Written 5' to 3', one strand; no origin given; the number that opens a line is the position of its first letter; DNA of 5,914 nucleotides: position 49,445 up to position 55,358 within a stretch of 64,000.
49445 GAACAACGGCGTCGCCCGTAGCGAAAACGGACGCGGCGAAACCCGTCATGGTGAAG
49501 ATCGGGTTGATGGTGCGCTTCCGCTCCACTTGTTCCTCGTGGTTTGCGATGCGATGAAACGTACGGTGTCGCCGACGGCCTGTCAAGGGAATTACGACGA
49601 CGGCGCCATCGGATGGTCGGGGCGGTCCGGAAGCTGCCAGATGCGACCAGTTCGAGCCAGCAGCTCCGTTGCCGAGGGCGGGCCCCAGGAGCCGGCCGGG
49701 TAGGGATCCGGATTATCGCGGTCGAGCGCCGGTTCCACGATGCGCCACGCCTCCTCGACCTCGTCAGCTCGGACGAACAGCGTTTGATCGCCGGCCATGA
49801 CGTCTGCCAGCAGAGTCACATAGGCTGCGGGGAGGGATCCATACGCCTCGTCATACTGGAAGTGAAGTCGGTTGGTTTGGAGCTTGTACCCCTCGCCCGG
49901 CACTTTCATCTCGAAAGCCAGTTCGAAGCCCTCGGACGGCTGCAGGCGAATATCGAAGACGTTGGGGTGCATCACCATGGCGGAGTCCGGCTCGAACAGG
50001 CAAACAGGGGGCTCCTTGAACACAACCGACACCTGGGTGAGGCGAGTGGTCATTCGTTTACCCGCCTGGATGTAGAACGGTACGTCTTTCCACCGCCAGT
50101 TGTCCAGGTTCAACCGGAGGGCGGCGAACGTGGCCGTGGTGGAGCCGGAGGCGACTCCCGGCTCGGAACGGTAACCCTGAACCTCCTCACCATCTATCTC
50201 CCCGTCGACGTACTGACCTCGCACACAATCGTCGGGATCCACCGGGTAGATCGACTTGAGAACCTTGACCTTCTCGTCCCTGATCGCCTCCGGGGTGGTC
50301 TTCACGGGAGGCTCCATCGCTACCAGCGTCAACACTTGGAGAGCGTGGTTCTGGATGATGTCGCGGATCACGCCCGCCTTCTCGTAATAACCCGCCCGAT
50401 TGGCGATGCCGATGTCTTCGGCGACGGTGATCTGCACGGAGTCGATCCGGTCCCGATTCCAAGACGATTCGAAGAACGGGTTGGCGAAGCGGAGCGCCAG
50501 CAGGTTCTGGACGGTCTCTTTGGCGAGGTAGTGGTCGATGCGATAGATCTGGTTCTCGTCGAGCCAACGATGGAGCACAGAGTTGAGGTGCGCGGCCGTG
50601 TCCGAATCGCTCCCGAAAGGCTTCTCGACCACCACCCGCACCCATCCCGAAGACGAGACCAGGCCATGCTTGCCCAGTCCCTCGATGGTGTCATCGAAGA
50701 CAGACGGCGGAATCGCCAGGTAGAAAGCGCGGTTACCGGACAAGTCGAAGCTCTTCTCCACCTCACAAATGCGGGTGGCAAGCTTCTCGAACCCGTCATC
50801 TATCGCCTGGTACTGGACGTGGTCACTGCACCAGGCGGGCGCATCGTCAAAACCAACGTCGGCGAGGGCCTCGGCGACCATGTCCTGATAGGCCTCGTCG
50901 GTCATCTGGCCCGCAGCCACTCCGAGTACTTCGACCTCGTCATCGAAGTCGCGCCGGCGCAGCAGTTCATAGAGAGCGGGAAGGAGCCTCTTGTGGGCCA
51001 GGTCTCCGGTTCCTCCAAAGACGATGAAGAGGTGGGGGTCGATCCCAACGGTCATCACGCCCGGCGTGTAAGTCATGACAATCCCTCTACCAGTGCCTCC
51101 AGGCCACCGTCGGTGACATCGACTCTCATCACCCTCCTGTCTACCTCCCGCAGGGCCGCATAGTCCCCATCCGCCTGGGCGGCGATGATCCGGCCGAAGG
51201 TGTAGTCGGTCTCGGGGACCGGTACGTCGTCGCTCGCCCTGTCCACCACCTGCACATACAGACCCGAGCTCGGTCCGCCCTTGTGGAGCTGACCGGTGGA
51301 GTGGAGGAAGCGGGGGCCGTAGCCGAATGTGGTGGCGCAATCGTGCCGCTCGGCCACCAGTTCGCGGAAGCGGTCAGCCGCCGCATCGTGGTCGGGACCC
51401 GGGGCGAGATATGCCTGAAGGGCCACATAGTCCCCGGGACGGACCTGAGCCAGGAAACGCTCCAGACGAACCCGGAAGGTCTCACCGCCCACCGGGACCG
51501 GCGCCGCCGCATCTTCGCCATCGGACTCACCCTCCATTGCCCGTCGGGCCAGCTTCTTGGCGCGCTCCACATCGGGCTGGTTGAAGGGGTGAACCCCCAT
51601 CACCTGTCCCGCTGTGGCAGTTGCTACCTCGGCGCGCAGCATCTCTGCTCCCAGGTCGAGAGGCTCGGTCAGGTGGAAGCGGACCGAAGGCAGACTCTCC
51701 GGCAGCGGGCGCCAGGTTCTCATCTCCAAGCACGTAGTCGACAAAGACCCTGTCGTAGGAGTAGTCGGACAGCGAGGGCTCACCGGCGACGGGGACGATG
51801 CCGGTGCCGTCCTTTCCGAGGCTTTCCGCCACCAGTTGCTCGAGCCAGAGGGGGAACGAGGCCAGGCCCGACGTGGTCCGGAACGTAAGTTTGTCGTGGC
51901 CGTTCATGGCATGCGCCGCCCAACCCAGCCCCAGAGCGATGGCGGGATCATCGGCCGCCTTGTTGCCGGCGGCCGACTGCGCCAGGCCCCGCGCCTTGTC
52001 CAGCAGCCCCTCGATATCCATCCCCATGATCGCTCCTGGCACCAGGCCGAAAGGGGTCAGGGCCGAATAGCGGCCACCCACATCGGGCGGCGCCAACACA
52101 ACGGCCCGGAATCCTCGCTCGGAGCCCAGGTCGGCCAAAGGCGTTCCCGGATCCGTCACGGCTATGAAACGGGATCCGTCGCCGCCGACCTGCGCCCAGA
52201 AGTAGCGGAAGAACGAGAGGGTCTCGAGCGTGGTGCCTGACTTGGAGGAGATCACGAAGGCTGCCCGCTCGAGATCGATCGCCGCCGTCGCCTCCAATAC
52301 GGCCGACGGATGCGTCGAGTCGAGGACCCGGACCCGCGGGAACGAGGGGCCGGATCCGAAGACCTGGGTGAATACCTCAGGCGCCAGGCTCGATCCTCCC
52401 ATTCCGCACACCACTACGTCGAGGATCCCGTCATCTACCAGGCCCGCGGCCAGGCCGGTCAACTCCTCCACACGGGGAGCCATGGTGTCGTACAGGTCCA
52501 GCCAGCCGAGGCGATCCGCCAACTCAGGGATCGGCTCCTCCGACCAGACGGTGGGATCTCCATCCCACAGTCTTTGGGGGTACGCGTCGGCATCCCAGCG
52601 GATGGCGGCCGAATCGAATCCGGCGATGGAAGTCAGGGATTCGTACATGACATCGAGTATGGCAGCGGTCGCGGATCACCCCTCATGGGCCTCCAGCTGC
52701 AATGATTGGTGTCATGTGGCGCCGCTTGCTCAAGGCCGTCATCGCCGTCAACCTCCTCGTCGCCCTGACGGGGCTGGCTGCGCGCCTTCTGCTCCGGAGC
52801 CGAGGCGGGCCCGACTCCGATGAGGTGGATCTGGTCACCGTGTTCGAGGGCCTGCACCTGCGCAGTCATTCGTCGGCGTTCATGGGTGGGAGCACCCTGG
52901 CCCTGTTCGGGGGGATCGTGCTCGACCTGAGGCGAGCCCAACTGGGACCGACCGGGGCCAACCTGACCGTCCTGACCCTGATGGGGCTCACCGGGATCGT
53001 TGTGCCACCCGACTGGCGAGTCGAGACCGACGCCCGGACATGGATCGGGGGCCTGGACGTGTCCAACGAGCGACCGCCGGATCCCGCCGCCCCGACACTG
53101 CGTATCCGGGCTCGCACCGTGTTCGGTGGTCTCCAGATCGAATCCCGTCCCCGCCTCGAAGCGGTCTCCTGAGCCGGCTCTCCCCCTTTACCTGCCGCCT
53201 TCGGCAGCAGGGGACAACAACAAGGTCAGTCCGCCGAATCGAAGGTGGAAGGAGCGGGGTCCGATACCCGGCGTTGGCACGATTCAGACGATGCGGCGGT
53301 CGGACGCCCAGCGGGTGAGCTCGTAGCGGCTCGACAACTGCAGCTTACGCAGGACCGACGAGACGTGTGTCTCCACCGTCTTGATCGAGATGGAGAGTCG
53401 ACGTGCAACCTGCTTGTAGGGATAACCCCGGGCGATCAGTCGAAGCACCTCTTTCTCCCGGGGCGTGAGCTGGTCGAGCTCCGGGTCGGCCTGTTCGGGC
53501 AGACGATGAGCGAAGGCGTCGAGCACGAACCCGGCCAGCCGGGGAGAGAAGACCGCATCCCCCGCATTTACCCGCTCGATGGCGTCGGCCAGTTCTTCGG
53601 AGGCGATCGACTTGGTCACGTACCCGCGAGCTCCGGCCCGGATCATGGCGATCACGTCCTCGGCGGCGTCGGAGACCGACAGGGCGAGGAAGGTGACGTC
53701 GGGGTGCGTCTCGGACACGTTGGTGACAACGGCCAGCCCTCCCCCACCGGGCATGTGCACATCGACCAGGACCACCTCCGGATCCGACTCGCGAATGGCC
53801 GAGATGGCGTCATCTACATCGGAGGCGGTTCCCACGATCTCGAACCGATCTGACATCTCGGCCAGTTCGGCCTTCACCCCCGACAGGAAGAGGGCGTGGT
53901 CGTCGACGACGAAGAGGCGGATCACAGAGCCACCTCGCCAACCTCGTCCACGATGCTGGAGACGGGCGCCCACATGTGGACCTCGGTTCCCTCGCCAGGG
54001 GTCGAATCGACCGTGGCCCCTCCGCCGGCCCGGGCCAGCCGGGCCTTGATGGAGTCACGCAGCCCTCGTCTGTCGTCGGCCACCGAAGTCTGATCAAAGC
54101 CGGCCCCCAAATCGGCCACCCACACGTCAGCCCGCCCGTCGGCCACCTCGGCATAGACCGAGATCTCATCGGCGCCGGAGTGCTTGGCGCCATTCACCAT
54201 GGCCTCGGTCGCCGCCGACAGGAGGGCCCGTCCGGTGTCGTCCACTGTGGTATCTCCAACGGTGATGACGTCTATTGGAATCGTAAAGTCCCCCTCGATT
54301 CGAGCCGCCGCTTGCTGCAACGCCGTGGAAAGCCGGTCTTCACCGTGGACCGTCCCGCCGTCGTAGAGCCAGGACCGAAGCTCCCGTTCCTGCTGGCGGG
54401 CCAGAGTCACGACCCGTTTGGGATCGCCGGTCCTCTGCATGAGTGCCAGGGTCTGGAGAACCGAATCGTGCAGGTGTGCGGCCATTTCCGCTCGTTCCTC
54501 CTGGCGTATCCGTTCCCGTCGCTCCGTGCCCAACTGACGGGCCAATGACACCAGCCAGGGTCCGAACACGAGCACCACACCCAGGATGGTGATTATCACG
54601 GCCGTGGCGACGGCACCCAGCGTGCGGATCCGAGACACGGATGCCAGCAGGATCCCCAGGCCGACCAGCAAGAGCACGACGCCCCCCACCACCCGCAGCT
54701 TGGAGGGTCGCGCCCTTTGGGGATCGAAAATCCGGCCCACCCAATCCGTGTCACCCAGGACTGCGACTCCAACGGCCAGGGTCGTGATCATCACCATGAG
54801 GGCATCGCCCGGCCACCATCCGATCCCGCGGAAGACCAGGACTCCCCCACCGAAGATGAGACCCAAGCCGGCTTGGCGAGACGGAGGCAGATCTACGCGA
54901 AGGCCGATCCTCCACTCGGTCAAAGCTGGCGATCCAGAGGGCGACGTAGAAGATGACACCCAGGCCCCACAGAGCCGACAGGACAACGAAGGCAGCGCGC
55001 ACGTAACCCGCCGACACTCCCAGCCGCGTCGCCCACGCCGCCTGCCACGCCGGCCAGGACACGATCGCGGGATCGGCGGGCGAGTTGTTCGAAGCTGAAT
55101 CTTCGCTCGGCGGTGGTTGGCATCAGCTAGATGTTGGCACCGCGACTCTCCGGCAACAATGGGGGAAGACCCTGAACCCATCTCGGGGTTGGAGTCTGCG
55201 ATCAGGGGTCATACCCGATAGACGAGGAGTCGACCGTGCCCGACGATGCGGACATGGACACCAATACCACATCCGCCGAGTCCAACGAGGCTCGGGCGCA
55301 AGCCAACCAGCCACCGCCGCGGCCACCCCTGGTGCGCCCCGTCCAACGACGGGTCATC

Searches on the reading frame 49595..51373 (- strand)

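Call 23: search_protein_families(library=ncbifam, proteins=[window:49595-51373:-], max_evalue=0.00001)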
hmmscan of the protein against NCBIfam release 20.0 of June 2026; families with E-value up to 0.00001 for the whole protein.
window:49595-51373:- (593 aa): 3 families
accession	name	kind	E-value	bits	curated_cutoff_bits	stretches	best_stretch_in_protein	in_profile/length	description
TIGR00871.1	zwf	equivalog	1.7e-166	554.7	400.6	1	113-580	2-484/486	glucose-6-phosphate dehydrogenase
NF009492.0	PRK12853.1-3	equivalog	7.9e-124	414.2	428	1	113-573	9-465/472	glucose-6-phosphate dehydrogenase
NF004331.0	PRK05722.2-1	equivalog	2.4e-52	178.6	622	1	116-452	6-324/425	glucose-6-phosphate dehydrogenase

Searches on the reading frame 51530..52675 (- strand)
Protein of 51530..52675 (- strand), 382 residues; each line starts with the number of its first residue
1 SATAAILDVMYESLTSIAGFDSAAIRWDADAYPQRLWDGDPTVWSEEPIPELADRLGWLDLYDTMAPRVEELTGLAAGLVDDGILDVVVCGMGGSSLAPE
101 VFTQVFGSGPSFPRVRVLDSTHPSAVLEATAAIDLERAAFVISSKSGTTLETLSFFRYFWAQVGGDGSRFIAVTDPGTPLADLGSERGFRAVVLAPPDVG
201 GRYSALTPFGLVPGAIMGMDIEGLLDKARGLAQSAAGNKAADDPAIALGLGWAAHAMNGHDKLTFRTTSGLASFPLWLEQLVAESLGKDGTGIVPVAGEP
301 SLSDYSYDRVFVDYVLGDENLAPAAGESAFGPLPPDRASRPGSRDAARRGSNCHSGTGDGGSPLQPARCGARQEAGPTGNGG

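Call 24: search_protein_families(library=ncbifam, proteins=[window:51530-52675:-], max_evalue=0.00001)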
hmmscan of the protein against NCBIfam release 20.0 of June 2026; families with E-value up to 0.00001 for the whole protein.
window:51530-52675:- (382 aa): 8 families
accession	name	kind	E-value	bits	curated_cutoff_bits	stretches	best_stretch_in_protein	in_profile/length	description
NF007080.0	PRK09533.1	equivalog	6.5e-93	312.2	712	1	23-320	398-700/949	bifunctional transaldolase/phosoglucose isomerase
NF003016.0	PRK03868.1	equivalog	2.4e-33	115.6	487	1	60-289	36-264/410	glucose-6-phosphate isomerase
NF010696.0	PRK14096.1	equivalog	7.7e-22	77.5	671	1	85-289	115-327/528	glucose-6-phosphate isomerase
NF010697.0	PRK14097.1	equivalog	2e-19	69.5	443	1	54-297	43-303/448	glucose-6-phosphate isomerase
NF040629.1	PGI_Meth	equivalog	3.8e-18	65.8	350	1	83-301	60-278/396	glucose-6-phosphate isomerase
NF001211.0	PRK00179.1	equivalog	7.3e-16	57.7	492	1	74-289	136-360/544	glucose-6-phosphate isomerase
NF010695.0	PRK14095.1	equivalog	3e-14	52.5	703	1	86-288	153-361/536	glucose-6-phosphate isomerase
TIGR02128.1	G6PI_arch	equivalog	5.9e-07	28.7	213.9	1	86-193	23-118/308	bifunctional phosphoglucose/phosphomannose isomerase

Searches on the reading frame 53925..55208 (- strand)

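Call 24: search_protein_families(library=ncbifam, proteins=[window:53925-55208:-], max_evalue=0.00001)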
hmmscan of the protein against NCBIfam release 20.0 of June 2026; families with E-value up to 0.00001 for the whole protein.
window:53925-55208:- (428 aa): 5 families
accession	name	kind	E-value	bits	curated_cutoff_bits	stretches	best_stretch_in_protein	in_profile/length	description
NF047322.1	HK_morpho_MacS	equivalog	6.6e-20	71.6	300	1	193-413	136-365/367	MacS family sensor histidine kinase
NF052443.1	SensHisKinMctS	equivalog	5.3e-10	38.2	700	1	308-419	339-451/457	two-component system sensor histidine kinase MctS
NF008184.0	PRK10935.1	equivalog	6.5e-10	38.3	553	1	329-413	472-556/565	nitrate/nitrite two-component system sensor histidine kinase NarQ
NF007896.0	PRK10600.1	equivalog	7.5e-08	31.5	578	0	323-412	493-581/598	nitrate/nitrite two-component system sensor histidine kinase NarX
NF052531.1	Strep_LiaS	equivalog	7.3e-07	28.7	450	0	332-416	244-327/328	envelope stress sensor histidine kinase LiaS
